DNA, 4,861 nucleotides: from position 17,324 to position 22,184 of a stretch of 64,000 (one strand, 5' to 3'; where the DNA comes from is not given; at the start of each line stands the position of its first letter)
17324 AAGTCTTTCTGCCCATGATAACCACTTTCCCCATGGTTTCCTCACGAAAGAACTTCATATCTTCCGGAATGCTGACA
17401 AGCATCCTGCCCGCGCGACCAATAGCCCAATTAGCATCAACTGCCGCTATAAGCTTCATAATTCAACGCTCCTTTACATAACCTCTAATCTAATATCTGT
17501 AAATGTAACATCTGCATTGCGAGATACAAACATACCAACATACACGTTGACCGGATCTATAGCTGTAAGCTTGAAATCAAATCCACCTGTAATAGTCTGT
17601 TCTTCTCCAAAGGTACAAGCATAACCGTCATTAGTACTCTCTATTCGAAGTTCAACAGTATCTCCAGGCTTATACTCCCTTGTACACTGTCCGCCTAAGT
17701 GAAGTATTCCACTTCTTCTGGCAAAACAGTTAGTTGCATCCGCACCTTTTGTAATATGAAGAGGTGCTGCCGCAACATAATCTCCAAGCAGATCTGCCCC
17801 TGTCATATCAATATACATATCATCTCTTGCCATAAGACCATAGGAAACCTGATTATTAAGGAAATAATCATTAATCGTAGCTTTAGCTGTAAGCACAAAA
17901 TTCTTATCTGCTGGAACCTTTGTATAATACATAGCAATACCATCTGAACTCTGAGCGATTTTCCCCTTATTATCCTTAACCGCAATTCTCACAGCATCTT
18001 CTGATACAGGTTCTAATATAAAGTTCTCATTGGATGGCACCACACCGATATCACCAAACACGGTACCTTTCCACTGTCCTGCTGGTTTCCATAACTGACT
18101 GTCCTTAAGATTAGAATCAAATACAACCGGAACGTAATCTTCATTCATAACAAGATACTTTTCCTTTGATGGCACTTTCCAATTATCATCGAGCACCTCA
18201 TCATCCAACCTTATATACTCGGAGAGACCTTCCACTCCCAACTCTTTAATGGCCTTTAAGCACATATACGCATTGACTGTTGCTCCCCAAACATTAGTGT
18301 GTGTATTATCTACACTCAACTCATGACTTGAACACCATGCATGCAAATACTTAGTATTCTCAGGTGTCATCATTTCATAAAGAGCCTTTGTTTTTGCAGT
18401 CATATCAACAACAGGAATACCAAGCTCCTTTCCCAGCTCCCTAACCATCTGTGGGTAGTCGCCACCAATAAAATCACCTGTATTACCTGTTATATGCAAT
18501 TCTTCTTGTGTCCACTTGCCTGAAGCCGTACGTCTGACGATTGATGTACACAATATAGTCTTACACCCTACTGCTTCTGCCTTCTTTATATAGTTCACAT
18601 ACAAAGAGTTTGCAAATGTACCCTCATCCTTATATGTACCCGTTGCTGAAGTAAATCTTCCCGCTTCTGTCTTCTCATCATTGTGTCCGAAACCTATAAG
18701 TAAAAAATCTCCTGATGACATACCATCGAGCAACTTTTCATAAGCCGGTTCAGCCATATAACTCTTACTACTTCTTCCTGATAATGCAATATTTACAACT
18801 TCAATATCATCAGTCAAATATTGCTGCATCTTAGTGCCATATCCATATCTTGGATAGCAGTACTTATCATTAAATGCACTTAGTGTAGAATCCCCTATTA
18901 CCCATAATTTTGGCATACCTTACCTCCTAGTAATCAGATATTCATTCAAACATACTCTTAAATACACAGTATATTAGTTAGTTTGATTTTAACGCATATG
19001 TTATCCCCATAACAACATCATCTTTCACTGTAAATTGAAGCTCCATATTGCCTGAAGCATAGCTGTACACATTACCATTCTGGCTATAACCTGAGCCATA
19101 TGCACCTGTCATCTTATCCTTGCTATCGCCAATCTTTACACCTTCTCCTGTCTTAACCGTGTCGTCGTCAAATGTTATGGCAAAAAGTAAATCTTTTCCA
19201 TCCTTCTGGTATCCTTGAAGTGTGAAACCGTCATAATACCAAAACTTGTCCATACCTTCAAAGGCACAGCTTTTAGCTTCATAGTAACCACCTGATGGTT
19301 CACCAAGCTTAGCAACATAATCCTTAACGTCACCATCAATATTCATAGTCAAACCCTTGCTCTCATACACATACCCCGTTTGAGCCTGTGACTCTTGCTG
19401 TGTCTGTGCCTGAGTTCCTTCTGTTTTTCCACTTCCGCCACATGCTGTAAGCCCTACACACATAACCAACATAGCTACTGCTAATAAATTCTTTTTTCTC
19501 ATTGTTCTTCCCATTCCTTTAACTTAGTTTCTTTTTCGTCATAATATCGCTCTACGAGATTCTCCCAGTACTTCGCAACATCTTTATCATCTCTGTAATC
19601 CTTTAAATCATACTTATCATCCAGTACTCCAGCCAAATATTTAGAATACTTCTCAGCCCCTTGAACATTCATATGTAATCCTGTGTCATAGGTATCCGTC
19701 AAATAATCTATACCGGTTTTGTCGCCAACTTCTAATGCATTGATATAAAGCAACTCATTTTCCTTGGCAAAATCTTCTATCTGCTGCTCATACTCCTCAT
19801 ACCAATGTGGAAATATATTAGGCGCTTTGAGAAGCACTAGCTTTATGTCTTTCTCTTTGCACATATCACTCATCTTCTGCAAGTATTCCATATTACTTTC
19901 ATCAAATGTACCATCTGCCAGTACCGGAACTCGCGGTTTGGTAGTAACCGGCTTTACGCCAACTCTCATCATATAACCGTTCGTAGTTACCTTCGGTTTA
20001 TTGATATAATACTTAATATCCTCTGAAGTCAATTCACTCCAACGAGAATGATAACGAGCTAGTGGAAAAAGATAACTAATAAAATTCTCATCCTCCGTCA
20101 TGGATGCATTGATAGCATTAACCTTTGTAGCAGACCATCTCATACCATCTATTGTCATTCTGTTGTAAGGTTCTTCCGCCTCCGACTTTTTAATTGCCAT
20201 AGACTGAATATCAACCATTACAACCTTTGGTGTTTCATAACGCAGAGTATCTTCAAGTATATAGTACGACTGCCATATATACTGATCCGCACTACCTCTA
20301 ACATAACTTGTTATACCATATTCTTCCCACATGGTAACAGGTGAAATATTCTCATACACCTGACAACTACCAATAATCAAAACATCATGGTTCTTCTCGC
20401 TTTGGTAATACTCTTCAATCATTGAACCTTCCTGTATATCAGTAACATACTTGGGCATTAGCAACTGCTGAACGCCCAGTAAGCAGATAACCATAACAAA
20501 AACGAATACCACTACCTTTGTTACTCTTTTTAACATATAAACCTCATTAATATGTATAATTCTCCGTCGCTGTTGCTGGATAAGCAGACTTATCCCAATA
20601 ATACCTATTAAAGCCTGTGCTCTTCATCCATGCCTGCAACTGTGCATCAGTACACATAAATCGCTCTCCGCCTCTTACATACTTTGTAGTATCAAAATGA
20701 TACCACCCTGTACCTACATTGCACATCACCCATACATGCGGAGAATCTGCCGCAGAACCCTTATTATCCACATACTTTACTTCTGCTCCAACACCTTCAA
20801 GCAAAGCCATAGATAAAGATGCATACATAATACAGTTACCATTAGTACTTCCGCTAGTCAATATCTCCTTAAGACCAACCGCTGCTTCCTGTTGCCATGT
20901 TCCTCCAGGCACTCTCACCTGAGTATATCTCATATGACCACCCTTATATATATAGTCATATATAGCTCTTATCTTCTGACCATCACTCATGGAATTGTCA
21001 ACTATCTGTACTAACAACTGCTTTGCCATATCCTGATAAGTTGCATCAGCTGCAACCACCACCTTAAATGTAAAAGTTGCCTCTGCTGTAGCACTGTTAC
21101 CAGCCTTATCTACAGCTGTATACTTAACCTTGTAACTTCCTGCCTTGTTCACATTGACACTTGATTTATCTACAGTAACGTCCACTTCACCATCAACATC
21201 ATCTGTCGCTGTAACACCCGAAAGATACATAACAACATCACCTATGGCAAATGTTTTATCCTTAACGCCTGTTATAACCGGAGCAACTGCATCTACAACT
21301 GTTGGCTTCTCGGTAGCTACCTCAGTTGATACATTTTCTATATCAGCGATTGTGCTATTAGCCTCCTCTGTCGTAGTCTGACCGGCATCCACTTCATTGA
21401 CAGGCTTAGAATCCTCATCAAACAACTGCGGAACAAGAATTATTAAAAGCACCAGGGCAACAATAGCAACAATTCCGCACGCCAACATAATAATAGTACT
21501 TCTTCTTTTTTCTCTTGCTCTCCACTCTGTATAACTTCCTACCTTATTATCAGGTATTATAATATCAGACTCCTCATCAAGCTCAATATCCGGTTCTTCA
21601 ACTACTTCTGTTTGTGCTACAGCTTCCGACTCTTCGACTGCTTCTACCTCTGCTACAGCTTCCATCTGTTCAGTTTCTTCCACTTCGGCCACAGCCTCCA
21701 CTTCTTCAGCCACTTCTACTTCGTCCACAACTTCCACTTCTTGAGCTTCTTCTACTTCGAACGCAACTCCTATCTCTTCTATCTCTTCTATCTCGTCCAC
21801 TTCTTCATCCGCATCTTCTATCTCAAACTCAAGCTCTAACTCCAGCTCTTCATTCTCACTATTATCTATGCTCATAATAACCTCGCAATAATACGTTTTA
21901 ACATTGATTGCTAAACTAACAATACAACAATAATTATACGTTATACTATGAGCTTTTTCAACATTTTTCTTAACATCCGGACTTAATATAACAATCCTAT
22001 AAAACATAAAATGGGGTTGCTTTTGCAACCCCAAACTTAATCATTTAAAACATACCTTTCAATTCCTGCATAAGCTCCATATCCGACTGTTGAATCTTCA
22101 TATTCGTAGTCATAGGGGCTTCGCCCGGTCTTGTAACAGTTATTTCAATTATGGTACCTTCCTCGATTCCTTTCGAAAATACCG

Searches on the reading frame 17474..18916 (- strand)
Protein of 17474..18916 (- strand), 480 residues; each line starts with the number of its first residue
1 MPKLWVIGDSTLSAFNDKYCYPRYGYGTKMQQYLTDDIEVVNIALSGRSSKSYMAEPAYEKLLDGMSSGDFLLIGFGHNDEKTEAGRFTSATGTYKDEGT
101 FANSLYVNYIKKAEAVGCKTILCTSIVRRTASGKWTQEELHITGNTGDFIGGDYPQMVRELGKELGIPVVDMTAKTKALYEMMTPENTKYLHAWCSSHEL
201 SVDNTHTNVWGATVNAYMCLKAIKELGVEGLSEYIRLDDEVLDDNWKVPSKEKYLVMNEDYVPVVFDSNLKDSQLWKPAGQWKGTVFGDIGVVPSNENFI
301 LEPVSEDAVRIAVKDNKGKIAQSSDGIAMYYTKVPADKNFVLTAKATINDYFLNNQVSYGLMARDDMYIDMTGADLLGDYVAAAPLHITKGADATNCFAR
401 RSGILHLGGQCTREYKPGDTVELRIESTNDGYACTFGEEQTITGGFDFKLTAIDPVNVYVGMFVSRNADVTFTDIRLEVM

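Call 68: search_protein_families(library=pfam, proteins=[window:17474-18916:-], max_evalue=0.00001)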
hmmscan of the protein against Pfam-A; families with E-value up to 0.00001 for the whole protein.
window:17474-18916:- (480 aa): 1 family
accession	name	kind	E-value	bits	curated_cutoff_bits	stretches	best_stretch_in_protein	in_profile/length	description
PF13472.12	Lipase_GDSL_2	-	1e-08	36.3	32.9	1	6-194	1-164/178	GDSL-like Lipase/Acylhydrolase family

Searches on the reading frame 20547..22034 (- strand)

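Call 68: search_protein_families(library=pfam, proteins=[window:20547-22034:-], max_evalue=0.00001)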
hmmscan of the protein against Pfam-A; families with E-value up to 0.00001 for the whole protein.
window:20547-22034:- (495 aa): 2 families
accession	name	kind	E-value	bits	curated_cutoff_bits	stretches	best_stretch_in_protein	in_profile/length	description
PF01841.26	Transglut_core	-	9e-11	42.5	23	1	339-448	2-107/108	Transglutaminase-like superfamily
PF16403.11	Bact_surface_Ig-like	-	4e-08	33.6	27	1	272-318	20-66/71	Bacterial surface protein, Ig-like domain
